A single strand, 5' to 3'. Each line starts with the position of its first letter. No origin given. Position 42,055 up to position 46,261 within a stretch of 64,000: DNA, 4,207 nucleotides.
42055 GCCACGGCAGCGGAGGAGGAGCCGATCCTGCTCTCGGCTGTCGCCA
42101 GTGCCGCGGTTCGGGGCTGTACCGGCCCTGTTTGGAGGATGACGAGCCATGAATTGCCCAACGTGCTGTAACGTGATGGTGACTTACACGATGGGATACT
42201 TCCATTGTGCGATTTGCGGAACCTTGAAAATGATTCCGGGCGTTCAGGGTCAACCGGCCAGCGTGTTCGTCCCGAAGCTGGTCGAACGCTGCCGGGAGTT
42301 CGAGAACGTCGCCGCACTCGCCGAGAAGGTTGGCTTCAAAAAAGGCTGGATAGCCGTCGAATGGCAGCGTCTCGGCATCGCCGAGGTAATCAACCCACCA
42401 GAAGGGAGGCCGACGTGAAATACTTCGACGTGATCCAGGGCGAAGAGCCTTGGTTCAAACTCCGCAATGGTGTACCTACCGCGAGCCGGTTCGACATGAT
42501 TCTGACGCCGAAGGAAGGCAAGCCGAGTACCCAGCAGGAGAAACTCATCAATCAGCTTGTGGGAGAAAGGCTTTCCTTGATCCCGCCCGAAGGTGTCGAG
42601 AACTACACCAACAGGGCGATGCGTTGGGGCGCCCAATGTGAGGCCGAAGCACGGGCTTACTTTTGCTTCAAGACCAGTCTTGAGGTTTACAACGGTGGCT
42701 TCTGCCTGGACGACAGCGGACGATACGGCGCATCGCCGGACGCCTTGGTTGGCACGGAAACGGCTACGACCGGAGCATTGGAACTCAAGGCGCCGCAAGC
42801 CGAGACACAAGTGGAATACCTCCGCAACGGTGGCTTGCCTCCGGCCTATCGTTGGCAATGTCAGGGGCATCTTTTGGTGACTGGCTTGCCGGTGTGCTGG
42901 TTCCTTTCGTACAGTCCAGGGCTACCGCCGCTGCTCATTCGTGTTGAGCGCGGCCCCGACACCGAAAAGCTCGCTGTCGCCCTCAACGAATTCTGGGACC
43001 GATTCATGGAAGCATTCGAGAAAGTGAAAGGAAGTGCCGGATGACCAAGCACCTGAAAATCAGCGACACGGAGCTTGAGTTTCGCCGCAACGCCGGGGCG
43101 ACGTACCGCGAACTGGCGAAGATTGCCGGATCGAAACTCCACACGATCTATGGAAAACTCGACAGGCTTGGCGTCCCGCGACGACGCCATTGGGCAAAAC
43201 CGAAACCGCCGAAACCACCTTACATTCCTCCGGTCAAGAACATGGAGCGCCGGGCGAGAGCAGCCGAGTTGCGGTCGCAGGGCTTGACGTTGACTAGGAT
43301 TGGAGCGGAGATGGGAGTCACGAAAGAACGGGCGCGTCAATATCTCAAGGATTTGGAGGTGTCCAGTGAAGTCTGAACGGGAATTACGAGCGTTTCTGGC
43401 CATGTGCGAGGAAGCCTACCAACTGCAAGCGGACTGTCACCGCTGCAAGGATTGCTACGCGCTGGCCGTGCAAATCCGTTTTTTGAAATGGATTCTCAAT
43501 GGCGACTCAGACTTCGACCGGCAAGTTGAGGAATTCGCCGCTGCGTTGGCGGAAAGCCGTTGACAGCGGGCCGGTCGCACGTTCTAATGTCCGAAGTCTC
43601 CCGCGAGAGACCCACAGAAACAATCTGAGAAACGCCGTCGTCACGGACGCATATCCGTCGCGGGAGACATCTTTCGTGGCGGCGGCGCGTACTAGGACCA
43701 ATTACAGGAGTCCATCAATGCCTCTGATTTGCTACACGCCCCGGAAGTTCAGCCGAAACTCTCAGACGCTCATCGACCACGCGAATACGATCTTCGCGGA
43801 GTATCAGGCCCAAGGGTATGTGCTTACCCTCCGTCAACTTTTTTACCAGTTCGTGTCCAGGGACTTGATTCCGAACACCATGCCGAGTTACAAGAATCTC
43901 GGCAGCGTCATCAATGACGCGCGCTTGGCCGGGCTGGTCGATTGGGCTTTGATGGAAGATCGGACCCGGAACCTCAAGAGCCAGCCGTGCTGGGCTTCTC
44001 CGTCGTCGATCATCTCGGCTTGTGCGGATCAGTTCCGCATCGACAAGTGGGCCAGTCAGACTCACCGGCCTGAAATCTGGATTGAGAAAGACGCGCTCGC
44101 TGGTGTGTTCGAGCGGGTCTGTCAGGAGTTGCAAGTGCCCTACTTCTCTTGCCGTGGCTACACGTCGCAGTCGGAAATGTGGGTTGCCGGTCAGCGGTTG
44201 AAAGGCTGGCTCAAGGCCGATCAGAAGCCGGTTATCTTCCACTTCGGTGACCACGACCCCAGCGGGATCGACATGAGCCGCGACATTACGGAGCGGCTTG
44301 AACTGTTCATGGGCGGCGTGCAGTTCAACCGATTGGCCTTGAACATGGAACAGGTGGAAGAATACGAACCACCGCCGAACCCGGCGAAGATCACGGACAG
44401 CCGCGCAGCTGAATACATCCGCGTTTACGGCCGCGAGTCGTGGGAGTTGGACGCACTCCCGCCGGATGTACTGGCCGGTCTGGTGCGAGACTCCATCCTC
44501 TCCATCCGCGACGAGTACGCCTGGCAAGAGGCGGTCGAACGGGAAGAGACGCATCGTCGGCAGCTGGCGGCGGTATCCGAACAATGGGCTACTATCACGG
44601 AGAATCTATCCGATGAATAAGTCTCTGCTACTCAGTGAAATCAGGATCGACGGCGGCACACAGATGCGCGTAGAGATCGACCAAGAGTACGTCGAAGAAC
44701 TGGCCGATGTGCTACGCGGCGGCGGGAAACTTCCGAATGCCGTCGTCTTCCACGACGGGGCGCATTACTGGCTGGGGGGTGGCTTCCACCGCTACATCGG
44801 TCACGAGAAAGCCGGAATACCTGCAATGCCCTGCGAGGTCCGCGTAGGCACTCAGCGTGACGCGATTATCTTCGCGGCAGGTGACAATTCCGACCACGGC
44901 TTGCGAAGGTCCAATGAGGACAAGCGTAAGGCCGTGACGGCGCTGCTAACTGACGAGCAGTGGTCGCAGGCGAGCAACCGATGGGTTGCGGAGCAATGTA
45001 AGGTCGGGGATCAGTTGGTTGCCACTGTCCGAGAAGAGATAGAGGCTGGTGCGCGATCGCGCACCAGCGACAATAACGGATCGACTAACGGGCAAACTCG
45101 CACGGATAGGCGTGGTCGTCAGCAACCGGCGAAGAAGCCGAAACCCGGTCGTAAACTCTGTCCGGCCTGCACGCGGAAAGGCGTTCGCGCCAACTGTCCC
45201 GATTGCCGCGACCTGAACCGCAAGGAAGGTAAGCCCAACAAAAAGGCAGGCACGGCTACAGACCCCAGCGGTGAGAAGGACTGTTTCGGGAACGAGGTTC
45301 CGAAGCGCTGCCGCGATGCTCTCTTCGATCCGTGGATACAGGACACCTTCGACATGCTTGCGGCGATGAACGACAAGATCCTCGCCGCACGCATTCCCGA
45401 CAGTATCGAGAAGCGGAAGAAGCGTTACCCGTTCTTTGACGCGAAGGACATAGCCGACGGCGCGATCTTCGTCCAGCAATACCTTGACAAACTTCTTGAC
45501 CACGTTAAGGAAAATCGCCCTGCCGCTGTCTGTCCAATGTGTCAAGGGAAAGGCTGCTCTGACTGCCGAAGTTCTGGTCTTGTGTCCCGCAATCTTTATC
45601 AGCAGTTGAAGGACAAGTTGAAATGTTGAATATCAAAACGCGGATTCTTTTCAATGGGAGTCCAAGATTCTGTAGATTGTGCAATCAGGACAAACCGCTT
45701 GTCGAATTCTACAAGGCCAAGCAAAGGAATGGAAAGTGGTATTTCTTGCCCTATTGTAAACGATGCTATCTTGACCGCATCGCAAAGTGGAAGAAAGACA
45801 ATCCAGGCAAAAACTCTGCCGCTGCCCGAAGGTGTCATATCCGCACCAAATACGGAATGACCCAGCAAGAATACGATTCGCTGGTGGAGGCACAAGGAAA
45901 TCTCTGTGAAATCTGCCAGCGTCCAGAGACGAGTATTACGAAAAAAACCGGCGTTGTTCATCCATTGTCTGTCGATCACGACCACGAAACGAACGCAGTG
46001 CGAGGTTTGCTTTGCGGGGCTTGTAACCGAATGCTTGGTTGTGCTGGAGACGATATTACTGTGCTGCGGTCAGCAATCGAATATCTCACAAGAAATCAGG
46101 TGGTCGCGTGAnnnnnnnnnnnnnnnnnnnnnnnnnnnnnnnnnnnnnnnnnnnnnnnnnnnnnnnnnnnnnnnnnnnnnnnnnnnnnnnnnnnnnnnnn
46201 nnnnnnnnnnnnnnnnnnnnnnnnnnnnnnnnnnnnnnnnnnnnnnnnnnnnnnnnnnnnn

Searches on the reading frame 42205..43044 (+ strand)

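Call 71: search_protein_families(library=pfam, proteins=[window:42205-43044:+], max_evalue=0.001)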
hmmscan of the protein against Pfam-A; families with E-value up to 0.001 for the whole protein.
window:42205-43044:+ (279 aa): 1 family
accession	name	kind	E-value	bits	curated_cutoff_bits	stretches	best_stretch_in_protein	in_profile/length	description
PF09588.16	YqaJ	-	2.7e-22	80.1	22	1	83-228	2-149/150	YqaJ-like viral recombinase domain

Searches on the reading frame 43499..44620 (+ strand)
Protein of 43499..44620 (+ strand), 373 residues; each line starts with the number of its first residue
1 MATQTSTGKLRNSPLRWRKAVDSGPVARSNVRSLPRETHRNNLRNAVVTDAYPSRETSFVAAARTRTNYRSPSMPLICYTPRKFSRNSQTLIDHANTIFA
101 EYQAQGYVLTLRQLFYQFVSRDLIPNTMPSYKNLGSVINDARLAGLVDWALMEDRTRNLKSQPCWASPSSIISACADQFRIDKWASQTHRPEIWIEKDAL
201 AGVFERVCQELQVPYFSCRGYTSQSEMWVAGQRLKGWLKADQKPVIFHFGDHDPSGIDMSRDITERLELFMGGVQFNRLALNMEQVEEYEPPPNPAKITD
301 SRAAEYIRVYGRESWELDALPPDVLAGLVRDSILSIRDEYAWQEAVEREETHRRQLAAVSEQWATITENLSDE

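Call 10: search_protein_families(library=phrogs, proteins=[window:43499-44620:+], max_evalue=0.00001)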
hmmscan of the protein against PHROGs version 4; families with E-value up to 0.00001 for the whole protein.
window:43499-44620:+ (373 aa): 1 family
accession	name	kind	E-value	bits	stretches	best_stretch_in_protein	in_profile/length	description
phrog_6247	-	DNA, RNA and nucleotide metabolism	4.6e-111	371.8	1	78-372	5-301/303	DNA topoisomerase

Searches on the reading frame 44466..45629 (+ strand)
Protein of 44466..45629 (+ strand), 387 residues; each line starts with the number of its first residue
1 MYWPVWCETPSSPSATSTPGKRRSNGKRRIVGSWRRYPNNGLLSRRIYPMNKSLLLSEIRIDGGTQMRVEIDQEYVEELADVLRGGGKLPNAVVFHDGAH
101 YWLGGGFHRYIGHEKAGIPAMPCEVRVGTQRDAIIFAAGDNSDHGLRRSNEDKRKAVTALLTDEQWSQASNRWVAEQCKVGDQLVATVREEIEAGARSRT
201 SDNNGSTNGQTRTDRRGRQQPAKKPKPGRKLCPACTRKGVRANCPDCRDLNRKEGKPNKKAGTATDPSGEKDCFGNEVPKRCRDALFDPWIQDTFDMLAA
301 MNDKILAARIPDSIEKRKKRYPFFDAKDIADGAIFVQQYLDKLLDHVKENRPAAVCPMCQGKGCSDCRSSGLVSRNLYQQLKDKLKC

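Call 10: search_protein_families(library=phrogs, proteins=[window:44466-45629:+], max_evalue=0.00001)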
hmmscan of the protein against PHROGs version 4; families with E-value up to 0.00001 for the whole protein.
window:44466-45629:+ (387 aa): 1 family
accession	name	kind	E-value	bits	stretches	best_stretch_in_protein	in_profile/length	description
phrog_1033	-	DNA, RNA and nucleotide metabolism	2.3e-15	58.2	1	56-195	38-189/334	ParB-like partition protein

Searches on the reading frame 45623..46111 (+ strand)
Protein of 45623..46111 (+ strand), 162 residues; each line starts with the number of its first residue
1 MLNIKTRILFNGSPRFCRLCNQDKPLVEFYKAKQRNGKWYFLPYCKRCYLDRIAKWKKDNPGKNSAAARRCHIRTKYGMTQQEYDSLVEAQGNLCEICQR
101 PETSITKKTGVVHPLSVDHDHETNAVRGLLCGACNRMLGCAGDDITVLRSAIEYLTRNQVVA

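Call 95: search_protein_families(library=pfam, alignment_id=A7, max_evalue=0.001)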
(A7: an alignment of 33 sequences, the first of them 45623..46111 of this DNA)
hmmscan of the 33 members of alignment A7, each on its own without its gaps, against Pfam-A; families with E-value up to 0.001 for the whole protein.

A. member 1, window:45623-46111:+ (162 aa): 1 family
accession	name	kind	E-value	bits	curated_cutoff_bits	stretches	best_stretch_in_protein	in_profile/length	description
PF02945.21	Endonuclease_7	-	4.6e-24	84.6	23.6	1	71-156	2-81/82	Recombination endonuclease VII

B. families by the number of members that match (of 33 scanned): 6 families
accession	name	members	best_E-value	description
PF02945.21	Endonuclease_7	1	4.6e-24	Recombination endonuclease VII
PF13392.12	HNH_3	1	1.7e-13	HNH endonuclease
PF13560.12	HTH_31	1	1.4e-10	Helix-turn-helix domain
PF01381.28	HTH_3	1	4.5e-10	Helix-turn-helix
PF21983.2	NikA-like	1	5.4e-06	Mobilization protein NikA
PF05866.16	RusA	1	2.3e-05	Endodeoxyribonuclease RusA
